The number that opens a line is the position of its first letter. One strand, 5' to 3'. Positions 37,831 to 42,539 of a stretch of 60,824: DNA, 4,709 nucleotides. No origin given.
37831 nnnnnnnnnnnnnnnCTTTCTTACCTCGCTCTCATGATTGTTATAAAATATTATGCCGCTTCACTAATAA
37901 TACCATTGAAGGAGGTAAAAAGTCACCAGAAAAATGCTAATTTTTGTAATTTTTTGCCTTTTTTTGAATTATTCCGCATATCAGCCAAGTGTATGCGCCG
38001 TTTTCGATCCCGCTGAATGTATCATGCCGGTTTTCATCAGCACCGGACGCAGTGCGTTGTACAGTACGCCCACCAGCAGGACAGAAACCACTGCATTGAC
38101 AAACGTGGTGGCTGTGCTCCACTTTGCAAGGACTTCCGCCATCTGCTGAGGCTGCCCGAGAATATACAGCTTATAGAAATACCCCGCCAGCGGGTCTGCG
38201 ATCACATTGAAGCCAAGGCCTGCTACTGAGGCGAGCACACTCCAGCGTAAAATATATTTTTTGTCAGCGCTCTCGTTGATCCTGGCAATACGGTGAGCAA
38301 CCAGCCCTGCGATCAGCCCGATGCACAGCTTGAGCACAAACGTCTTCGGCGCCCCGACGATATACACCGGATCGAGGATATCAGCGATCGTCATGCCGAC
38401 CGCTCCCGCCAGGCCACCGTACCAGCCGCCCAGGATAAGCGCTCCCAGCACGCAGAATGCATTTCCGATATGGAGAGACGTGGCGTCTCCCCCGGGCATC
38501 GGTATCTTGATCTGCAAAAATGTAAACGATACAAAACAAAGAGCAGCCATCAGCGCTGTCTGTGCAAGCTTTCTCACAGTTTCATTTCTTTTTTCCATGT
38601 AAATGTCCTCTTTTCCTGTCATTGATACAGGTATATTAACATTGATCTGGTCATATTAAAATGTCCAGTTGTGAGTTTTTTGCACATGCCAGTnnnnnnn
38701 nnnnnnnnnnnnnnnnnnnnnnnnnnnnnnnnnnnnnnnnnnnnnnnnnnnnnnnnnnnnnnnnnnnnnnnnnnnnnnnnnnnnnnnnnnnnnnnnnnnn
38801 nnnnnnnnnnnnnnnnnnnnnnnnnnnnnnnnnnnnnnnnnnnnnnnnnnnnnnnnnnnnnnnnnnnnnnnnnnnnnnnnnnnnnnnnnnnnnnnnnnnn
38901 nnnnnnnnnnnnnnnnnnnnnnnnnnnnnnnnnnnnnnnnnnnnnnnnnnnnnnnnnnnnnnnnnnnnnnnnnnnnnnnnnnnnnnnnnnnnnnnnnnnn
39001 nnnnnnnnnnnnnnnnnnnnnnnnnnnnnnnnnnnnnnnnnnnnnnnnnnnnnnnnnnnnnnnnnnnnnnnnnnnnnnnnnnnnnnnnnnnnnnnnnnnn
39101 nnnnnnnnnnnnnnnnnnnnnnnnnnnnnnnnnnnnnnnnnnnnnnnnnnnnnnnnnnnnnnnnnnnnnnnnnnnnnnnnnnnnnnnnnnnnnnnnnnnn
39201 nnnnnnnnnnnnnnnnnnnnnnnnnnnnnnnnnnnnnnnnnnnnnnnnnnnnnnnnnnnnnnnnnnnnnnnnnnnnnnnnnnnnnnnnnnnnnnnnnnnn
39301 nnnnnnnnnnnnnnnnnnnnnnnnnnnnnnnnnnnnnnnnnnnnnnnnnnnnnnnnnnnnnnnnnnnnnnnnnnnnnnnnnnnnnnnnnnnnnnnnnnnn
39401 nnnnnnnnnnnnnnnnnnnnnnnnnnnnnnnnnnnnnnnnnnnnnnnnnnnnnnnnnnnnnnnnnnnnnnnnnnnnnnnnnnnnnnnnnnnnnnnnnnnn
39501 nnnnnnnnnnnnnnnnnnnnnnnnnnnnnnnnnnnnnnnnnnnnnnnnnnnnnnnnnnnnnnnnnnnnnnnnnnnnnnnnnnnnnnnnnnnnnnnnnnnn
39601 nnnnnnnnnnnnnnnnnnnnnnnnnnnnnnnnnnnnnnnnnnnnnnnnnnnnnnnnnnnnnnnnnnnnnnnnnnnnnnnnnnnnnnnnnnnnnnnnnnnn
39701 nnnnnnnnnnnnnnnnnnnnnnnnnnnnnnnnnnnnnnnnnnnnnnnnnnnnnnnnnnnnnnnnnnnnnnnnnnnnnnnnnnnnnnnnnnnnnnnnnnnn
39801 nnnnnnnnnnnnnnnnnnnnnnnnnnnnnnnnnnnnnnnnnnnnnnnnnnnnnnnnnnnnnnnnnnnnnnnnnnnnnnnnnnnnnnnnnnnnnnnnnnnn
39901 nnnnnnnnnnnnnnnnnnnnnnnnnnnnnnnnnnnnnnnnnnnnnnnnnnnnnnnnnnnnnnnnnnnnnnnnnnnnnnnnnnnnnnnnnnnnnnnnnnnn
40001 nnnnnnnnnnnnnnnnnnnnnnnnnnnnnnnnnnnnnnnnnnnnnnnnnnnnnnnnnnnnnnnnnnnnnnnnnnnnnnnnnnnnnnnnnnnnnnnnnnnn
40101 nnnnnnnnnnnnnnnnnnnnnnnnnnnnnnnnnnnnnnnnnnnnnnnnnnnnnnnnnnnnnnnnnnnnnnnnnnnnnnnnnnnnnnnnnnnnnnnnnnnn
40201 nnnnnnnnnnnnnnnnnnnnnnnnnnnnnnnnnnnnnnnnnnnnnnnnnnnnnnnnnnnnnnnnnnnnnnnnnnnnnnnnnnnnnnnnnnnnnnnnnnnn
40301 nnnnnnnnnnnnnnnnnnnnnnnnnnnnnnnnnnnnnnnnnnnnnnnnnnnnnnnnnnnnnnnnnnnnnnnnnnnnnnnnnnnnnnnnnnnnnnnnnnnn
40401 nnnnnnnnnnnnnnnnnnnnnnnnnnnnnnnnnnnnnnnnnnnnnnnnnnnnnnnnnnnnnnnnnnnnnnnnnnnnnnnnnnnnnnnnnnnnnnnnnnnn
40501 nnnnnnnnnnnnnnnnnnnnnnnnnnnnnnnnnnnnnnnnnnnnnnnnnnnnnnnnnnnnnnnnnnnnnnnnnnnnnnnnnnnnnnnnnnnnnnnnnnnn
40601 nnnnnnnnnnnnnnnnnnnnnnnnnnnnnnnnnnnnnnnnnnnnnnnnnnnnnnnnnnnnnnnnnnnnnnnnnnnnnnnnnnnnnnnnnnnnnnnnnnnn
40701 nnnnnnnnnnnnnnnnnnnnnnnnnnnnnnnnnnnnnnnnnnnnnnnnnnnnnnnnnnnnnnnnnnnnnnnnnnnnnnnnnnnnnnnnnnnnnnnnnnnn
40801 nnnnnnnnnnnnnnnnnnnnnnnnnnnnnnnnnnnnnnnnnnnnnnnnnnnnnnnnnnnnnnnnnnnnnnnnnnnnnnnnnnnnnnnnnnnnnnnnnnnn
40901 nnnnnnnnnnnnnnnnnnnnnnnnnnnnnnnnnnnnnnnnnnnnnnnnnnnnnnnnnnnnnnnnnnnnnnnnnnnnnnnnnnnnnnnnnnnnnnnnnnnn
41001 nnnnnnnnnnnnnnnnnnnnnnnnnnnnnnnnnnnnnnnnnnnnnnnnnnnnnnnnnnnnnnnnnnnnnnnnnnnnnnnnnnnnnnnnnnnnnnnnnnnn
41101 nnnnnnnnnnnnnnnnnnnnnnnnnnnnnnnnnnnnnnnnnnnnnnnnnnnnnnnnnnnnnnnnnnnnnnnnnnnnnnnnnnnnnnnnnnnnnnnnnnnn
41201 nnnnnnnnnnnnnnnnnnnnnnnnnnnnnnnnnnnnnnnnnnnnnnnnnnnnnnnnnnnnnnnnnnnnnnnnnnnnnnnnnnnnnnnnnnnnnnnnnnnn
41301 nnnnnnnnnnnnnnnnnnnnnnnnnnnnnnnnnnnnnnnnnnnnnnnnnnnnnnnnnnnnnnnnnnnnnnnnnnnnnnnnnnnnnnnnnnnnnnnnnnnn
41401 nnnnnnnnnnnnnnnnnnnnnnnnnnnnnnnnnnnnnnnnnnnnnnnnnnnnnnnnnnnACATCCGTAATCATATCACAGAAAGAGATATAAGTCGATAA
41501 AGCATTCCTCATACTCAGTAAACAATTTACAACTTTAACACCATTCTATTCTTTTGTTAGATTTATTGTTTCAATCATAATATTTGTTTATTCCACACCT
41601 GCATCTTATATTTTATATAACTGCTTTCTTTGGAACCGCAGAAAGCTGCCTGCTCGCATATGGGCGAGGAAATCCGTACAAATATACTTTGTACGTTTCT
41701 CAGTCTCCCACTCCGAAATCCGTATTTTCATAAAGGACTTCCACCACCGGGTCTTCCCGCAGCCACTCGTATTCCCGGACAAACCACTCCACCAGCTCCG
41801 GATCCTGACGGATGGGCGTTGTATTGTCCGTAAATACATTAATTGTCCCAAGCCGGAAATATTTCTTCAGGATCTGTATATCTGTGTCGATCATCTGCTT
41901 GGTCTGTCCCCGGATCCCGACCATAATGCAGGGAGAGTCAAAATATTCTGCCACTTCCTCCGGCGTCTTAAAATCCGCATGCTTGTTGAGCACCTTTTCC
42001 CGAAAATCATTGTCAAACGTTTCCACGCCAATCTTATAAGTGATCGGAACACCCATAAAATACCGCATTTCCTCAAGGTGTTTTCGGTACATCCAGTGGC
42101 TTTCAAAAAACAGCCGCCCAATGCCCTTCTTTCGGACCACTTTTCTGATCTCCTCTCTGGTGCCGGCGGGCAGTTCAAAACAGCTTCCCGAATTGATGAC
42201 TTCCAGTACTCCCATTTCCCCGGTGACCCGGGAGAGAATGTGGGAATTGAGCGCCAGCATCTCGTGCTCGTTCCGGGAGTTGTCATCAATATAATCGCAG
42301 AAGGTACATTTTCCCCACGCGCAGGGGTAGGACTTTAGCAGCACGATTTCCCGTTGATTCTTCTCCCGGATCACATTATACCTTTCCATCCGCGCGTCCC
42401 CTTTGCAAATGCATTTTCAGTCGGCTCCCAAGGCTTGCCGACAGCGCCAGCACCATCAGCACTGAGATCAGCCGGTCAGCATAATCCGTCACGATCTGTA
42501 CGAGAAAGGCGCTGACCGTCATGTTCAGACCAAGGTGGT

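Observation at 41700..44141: preQ1-I riboswitch-controlled operon matching the queuosine salvage module (nucleoside hydrolase, QueT-like ECF S component, Cx4Cx2C radical-SAM-like protein)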

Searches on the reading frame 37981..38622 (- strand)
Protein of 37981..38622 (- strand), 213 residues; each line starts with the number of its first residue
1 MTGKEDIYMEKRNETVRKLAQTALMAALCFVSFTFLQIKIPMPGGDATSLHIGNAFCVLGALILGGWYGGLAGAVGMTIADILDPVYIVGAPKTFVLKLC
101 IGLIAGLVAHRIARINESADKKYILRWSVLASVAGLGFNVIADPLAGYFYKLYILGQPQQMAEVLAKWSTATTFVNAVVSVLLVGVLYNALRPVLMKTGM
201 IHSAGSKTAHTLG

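Call 34: search_protein_families(library=pfam, proteins=[window:37981-38622:-], max_evalue=0.00001)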
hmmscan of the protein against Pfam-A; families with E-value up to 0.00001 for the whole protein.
window:37981-38622:- (213 aa): 2 families
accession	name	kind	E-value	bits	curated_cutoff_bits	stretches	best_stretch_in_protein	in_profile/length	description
PF07155.17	ECF-ribofla_trS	-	5.7e-35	121.3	26.7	1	15-192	3-171/172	ECF-type riboflavin transporter, S component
PF12822.12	ECF_trnsprt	-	4.5e-11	43.5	30.7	1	17-188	1-169/169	ECF transporter, substrate-specific component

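Call 49: search_protein_families(library=ncbifam, proteins=[window:37981-38622:-], max_evalue=0.00001)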
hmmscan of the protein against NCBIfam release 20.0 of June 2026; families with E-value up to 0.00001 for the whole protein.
window:37981-38622:- (213 aa): 3 families
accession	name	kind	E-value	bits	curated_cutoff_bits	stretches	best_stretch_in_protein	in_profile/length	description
TIGR04518.1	ECF_S_folT_fam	subfamily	7e-07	29.2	60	1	15-133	3-108/163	folate family ECF transporter S component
NF010182.0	PRK13661.1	equivalog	1.7e-06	28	99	1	11-170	2-150/183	ECF-type riboflavin transporter substrate-binding protein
TIGR04002.1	TIGR04002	hypoth_equivalog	2.4e-06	27.7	120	1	26-112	2-85/151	TIGR04002 family protein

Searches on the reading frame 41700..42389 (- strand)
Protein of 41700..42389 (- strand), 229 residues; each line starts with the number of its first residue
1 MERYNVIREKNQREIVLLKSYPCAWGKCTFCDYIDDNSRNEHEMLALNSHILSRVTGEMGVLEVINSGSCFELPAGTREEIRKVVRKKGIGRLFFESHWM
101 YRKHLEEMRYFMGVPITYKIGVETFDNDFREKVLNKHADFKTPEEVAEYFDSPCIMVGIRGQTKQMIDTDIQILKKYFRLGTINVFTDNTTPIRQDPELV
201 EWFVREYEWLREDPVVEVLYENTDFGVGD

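Call 4: search_protein_families(library=pfam, proteins=[window:41700-42389:-], max_evalue=0.1)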
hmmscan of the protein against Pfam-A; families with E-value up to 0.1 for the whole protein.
window:41700-42389:- (229 aa): 0 families

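Call 5: search_protein_families(library=ncbifam, proteins=[window:41700-42389:-], max_evalue=0.1)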
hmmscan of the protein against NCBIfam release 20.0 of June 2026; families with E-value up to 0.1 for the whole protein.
window:41700-42389:- (229 aa): 1 family
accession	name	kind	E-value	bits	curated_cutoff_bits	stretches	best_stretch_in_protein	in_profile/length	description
TIGR01210.1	TIGR01210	equivalog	1.2e-13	50.9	212.15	1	13-148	15-162/313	archaeosine biosynthesis radical SAM protein RaSEA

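Call 10: find_homologous_proteins(query=window:41700-42389:-)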
Query window:41700-42389:- (229 aa): 2445 proteins with E <= 0.001 among 2500 candidates; the best 120 are listed.
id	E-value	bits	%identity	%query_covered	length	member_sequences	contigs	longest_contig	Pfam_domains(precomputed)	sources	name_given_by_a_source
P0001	1.5e-154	530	100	100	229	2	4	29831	-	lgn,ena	-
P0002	1.9e-153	527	99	100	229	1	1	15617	-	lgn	-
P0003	4.9e-153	525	99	100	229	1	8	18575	-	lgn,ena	-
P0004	6.7e-153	525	98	100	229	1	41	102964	-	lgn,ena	-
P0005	3.0e-152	523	98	100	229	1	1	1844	-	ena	-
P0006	5.7e-152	522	98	100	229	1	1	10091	-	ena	-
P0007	4.1e-142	490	93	100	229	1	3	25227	-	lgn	-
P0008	6.7e-142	489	93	100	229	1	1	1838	-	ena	-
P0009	4.9e-132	457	84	100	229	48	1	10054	-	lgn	-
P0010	8.3e-128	443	81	100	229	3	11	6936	-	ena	-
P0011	5.5e-127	440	81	100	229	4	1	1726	-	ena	-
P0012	6.6e-127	440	80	100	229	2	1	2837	-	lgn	-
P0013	1.5e-126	439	81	100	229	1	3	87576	PF04055.28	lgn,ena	-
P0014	5.5e-126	437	81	100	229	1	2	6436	PF04055.28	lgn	-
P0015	7.0e-126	437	80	100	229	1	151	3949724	PF04055.28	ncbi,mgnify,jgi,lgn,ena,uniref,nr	ncbi:radical SAM protein [Wansuia hejianensis]|mgnify:CR=1 FL=1|uniref:Radical SAM protein n=1 Tax=W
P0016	9.1e-126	436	80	100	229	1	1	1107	PF04055.28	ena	-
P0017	1.4e-125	436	80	100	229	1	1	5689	PF04055.28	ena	-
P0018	1.8e-125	435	80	100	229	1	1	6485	PF04055.28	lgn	-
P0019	2.2e-125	435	80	100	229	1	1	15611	PF04055.28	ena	-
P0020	2.4e-125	435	80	100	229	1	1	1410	PF04055.28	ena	-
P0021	2.5e-125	435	80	100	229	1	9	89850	PF04055.28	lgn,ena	-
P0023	2.8e-125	435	80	100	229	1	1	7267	PF04055.28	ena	-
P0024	3.4e-125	434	80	100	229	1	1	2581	PF04055.28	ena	-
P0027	5.1e-125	434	80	100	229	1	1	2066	PF04055.28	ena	-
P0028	5.6e-125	434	80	100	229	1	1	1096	PF04055.28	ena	-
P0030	1.3e-124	432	80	100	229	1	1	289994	PF04055.28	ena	-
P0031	9.0e-124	430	78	100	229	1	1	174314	PF04055.28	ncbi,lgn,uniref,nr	ncbi:radical SAM protein [Clostridium sp. chh4-2]|uniref:radical SAM protein n=1 Tax=Clostridium sp.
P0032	1.2e-123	429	78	100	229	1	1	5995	PF04055.28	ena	-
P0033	1.3e-123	429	79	100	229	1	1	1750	PF04055.28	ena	-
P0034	2.5e-123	428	78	100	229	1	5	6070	PF04055.28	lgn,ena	-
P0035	2.7e-123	428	78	100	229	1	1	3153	PF04055.28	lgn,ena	-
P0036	2.8e-123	428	78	100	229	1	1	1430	PF04055.28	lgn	-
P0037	3.8e-123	428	77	100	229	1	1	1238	PF04055.28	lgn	-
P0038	3.8e-123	428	77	100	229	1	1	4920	PF04055.28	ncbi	-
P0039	4.2e-123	427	78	100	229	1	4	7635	PF04055.28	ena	-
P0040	5.2e-123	427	79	100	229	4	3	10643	PF04055.28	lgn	-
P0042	6.1e-123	427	77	100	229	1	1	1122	PF04055.28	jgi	-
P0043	1.2e-122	426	77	100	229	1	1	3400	PF04055.28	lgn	-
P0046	2.1e-121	422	77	100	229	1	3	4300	PF04055.28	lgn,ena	-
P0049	7.4e-121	420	69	100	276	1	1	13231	PF04055.28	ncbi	-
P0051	1.1e-120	419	78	100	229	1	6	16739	PF04055.28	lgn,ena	-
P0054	3.2e-120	418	76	100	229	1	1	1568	PF04055.28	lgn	-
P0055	1.5e-119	416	76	100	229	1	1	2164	PF04055.28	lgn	-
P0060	2.4e-117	409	75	100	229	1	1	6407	PF04055.28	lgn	-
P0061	5.1e-117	408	75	100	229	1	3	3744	PF04055.28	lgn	-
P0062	4.9e-116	404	74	100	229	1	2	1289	PF04055.28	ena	-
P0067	5.8e-115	401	76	100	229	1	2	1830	PF04055.28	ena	-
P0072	7.8e-114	397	74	100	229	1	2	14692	PF04055.28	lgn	-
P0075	1.6e-113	396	72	100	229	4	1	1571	PF04055.28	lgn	-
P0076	2.3e-113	396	73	100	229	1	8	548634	PF04055.28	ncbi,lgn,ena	-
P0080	7.8e-113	394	73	100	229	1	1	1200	PF04055.28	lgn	-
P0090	3.1e-112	392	72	100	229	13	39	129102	PF04055.28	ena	-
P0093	3.9e-112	392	72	100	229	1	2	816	PF04055.28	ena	-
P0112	1.9e-111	389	72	100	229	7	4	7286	PF04055.28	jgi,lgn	jgi:radical SAM enzyme (TIGR01210 family)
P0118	3.6e-111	388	72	100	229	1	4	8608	PF04055.28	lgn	-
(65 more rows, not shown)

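Call 12: search_solved_structures(query=window:41700-42389:-, max_evalue=1, show_alignments=2)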
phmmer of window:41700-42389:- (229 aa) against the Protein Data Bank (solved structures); distinct sequences matched with E-value up to 1: 3.
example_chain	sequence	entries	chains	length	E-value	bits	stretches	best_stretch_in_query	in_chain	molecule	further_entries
6p78_A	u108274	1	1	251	7.5e-77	261.3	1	1-229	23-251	Queuine lyase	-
7dqg_A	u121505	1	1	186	0.22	14.3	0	182-224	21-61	Putative acetyltransferase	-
2p2e_A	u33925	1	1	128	0.5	13.2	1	112-173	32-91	Putative Fe-S biosynthesis protein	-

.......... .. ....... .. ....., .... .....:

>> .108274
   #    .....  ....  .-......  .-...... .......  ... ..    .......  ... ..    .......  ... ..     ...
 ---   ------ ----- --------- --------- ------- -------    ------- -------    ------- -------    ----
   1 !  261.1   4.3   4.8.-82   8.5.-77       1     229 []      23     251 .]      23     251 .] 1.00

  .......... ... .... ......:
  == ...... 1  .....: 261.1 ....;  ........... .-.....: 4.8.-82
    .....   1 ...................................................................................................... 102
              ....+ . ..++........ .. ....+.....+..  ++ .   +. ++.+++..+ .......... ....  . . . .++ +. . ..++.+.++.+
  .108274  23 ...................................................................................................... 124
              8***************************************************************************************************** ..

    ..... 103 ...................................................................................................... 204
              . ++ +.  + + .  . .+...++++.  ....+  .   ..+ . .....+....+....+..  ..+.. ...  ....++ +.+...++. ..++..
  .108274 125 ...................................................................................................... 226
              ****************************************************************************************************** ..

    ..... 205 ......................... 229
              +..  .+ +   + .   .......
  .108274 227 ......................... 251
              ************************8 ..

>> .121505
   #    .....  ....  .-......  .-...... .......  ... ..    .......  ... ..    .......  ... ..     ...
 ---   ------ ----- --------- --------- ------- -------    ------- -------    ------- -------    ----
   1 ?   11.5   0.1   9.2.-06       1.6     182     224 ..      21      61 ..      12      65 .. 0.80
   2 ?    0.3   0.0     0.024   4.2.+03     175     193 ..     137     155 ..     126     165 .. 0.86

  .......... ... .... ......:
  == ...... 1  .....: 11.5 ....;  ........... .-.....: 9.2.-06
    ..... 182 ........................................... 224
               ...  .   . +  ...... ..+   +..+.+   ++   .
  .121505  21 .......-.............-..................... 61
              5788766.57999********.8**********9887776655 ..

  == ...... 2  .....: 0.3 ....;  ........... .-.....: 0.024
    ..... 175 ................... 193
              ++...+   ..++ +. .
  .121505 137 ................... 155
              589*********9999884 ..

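Call 23: find_related_loci(query=A1, collection=genome_contigs, flank=5000)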
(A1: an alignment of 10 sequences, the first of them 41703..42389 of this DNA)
Query A1 (229 aa) in genome_contigs; peptide patterns used: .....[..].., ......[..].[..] (x = any residue, [..] = any of these).
436 stretches matched a pattern; 406 encode a relative of the query (tblastn E <= 1e-3); the best 80 are kept; 80 distinct loci.
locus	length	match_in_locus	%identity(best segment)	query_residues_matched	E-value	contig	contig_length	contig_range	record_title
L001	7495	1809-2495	85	1-229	1e-135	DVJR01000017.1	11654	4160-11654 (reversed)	MAG TPA_asm: Candidatus Scatomonas merdavium isolate ChiSjej5B23-9500 ChiSjej5B23M5__C20627_L11654_SRR6323335, whole gen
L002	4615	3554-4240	80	1-229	7e-131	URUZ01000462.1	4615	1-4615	uncultured Clostridium sp. isolate UMGS1373 genome assembly, contig: NODE_3330_length_4615_cov_4.115690, whole genome sh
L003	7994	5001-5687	78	1-229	5e-127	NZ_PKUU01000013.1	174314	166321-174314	Clostridium sp. chh4-2 Scaffold13, whole genome shotgun sequence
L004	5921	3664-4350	79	1-229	2e-126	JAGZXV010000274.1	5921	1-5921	MAG: Clostridiaceae bacterium isolate L2_013_000G1_dasL2_013_000G1_metabat.metabat.107 L2_013_000G1_scaffold_7487, whole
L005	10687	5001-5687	77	1-229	5e-125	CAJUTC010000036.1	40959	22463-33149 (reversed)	MAG TPA_asm: uncultured Lachnospiraceae bacterium isolate MGBC165045 genome assembly, contig: MGBC165045.36, whole genom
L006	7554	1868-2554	78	1-229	2e-124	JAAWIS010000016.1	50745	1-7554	MAG: Lachnospiraceae bacterium isolate ABMPRH_190_1 SL341415_scaffold_1507, whole genome shotgun sequence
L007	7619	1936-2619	76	1-228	1e-123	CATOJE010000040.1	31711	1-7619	MAG TPA_asm: uncultured Lachnospiraceae bacterium isolate MGG30527_1680015434 genome assembly, contig: SAMEA27200668_614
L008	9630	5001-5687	76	1-229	2e-122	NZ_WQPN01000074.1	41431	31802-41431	Clostridium sp. MCC353 NODE_91_length_41351_cov_44.589466, whole genome shotgun sequence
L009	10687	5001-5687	74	1-229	3e-119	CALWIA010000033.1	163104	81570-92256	MAG: uncultured Lachnospiraceae bacterium isolate E15__bin229 genome assembly, contig: E15__k127_4724919, whole genome s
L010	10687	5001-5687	74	1-229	9e-119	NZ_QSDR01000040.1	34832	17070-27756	Clostridium sp. AM58-1XD AM58-1XD.Scaf40, whole genome shotgun sequence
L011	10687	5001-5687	73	1-229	2e-118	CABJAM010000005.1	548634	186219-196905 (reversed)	Lachnospiraceae bacterium isolate MGYG-HGUT-00127 genome assembly, contig: .20298_3_59.5, whole genome shotgun sequence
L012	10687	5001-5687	71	1-229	6e-117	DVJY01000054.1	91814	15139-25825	MAG TPA_asm: Candidatus Scybalocola faecipullorum isolate CHK194-7924 CHK194__C181621_L91814_ERR3414589, whole genome sh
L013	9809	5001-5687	72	1-229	2e-116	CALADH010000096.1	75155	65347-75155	MAG TPA_asm: uncultured Clostridia bacterium isolate ERR318688_bin.60_CONCOCT_v1.1_MAG genome assembly, contig: ERZ17646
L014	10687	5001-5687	72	1-229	3e-116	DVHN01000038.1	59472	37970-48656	MAG TPA_asm: Candidatus Fimimorpha faecalis isolate ChiW13-3771 ChiW13__C28961_L59472_SRR5514886, whole genome shotgun s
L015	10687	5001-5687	71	1-229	3e-116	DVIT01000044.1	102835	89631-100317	MAG TPA_asm: Candidatus Scybalocola faecigallinarum isolate CHK178-757 CHK178__C147302_L102835_ERR3414573, whole genome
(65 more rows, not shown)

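Call 44: search_protein_families(library=pfam, alignment_id=A1, max_evalue=1)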
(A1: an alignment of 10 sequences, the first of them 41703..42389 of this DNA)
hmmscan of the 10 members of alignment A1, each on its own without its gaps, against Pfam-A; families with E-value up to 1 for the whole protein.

A. member 1, window:41703-42389:- (229 aa): 0 families

B. families by the number of members that match (of 10 scanned): 5 families
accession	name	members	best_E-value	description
PF04055.27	Radical_SAM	6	8.9e-07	Radical SAM superfamily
PF21205.3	Rep3_C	2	0.056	Initiator Rep protein, WH2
PF18374.6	Enolase_like_N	2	0.068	Enolase N-terminal domain-like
PF17214.9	KH_TffA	1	0.11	Transcription termination factor FttA, KH domain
PF25596.1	CPSase_L_D1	1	0.12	Carbamoyl phosphate synthase preATP-grasp domain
